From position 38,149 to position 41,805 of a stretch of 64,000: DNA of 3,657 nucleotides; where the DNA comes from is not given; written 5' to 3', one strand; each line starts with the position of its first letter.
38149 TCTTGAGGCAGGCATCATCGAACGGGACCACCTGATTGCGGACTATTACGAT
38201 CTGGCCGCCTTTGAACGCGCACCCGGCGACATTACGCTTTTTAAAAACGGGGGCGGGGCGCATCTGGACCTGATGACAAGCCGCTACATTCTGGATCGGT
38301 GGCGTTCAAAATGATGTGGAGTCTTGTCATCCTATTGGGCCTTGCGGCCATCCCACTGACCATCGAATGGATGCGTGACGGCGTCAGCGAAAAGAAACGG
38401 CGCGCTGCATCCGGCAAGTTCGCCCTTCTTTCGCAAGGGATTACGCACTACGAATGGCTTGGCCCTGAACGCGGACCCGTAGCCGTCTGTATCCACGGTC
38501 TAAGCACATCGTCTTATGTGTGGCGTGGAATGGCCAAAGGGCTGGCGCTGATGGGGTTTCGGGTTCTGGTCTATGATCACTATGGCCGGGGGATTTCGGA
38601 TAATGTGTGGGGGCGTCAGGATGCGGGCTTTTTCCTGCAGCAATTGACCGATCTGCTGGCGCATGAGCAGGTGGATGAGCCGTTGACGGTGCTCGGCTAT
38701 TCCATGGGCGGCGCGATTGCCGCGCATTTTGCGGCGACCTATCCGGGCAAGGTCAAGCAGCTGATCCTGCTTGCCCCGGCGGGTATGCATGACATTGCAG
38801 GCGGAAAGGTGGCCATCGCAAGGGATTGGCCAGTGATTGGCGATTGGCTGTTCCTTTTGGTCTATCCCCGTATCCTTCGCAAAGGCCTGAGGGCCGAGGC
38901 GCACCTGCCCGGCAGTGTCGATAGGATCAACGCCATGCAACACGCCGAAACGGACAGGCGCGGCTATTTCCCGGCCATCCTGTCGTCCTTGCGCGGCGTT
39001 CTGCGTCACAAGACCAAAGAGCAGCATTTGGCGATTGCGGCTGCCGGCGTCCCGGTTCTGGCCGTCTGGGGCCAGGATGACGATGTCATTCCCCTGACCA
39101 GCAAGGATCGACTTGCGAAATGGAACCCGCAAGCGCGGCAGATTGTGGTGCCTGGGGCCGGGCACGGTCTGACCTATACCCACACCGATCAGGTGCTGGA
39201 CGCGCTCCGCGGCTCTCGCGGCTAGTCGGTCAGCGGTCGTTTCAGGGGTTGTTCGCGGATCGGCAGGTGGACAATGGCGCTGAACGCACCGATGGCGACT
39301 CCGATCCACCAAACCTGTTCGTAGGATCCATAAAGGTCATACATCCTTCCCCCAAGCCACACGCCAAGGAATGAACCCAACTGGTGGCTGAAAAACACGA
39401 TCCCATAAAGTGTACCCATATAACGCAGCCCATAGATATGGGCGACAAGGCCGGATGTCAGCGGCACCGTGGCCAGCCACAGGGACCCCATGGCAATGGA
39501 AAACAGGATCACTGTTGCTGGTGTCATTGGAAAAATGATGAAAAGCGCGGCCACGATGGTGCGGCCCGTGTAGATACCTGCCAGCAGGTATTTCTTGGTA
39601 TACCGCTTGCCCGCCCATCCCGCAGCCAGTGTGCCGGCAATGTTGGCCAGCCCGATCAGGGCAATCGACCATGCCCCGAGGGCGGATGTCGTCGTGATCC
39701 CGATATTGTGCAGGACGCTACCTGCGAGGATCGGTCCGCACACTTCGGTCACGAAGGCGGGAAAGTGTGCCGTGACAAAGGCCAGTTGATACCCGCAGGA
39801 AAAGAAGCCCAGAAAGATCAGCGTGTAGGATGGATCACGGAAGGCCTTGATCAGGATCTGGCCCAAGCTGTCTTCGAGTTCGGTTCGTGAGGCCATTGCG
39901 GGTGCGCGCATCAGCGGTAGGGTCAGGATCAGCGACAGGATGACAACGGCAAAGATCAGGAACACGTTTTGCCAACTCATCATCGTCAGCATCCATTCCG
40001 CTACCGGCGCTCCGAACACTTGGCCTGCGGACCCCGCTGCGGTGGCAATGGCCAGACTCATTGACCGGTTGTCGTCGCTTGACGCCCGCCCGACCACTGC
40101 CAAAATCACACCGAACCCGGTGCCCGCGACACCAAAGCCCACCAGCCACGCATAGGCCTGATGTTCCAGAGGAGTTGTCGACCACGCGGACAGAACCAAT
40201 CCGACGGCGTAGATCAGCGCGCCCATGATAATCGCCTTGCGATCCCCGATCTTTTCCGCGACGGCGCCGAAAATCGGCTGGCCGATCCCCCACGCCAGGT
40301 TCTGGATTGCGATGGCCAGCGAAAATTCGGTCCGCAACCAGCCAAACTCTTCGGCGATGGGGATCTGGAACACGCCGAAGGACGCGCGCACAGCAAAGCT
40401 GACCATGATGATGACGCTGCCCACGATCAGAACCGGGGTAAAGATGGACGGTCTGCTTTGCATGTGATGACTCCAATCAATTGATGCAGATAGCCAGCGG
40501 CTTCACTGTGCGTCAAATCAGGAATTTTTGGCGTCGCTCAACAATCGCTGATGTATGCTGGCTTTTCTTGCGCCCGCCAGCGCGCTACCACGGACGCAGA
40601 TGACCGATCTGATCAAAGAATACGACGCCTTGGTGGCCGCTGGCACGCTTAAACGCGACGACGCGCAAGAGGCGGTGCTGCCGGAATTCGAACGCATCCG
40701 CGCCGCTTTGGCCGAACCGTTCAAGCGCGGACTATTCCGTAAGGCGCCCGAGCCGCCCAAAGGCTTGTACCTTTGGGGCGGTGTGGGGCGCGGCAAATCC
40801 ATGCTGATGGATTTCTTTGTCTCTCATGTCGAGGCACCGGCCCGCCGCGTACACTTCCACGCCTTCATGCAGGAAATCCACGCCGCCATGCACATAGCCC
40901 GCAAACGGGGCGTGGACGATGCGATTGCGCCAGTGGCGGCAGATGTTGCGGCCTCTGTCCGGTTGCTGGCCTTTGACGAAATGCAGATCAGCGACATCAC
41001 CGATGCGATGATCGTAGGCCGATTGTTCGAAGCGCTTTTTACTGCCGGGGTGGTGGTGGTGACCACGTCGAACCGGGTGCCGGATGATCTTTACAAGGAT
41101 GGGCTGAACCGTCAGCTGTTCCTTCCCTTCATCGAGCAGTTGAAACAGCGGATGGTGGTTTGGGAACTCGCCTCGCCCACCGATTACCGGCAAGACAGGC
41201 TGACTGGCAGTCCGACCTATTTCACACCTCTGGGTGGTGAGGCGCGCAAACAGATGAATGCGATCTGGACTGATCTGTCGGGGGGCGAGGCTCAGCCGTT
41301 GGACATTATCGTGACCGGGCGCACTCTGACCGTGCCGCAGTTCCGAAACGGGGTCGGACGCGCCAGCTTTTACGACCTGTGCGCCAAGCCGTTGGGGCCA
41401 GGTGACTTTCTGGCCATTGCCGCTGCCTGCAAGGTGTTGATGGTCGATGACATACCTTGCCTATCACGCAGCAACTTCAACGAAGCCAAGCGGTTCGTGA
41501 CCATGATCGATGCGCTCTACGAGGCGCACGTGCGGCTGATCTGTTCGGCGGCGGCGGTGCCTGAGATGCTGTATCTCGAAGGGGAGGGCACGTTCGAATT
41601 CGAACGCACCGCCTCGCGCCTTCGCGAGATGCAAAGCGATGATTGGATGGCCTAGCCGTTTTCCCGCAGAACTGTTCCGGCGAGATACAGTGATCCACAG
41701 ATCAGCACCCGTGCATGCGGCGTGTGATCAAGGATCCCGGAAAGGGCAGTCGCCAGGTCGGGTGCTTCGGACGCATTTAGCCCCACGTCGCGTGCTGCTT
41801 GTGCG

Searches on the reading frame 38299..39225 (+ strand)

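Call 26: search_protein_families(library=pfam, proteins=[window:38299-39225:+], max_evalue=0.01)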
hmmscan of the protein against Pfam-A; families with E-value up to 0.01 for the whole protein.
window:38299-39225:+ (308 aa): 11 families
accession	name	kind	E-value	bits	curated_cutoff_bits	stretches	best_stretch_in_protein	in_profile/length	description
PF00561.26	Abhydrolase_1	-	3.3e-29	102.7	25.8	1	63-293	4-242/245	alpha/beta hydrolase fold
PF12146.15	Hydrolase_4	-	1.6e-21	77.1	27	1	62-291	7-234/239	Serine aminopeptidase, S33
PF12697.13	Abhydrolase_6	-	4.8e-17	63.8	26.3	1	63-302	2-217/217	Alpha/beta hydrolase family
PF12695.13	Abhydrolase_5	-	4.8e-06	26.9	27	0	127-162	57-91/164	Alpha/beta hydrolase family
PF01738.24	DLH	-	2.5e-05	24.4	21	0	76-153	31-122/217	Dienelactone hydrolase family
PF00975.26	Thioesterase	-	0.00015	22.5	26.4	1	115-148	54-87/226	Thioesterase domain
PF00756.26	Esterase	-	0.0003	21.1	22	1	111-161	97-149/251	Putative esterase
PF08840.17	BAAT_C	-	0.0013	19.3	20.9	0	111-291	5-160/210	BAAT / Acyl-CoA thioester hydrolase C terminal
PF06821.19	Ser_hydrolase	-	0.0017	18.8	22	0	122-164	50-94/172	Serine hydrolase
PF02230.22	Abhydrolase_2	-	0.0064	16.8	23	0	233-274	140-180/217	Phospholipase/Carboxylesterase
PF20408.4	Abhydrolase_11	-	0.0076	16.4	27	0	112-157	60-104/193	Alpha/beta hydrolase domain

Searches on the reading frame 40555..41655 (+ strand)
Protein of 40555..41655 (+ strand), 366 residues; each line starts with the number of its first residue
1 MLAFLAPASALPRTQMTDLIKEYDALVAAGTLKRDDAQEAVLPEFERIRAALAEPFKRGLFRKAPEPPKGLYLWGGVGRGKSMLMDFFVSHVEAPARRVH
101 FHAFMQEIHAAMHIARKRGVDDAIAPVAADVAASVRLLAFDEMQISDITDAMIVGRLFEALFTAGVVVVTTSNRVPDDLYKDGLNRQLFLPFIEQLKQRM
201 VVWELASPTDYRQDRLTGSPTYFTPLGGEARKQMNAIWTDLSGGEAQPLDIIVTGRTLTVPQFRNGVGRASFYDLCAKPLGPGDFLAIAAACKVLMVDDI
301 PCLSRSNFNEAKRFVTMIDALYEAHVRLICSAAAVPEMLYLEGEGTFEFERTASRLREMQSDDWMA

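Call 69: search_protein_families(library=pfam, proteins=[window:40555-41655:+], max_evalue=0.0001)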
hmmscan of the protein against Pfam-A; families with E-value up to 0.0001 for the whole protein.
window:40555-41655:+ (366 aa): 1 family
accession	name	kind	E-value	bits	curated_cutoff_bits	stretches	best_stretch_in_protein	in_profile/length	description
PF03969.22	AFG1_ATPase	-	1e-102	344.3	27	1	22-365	6-358/361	AFG1-like ATPase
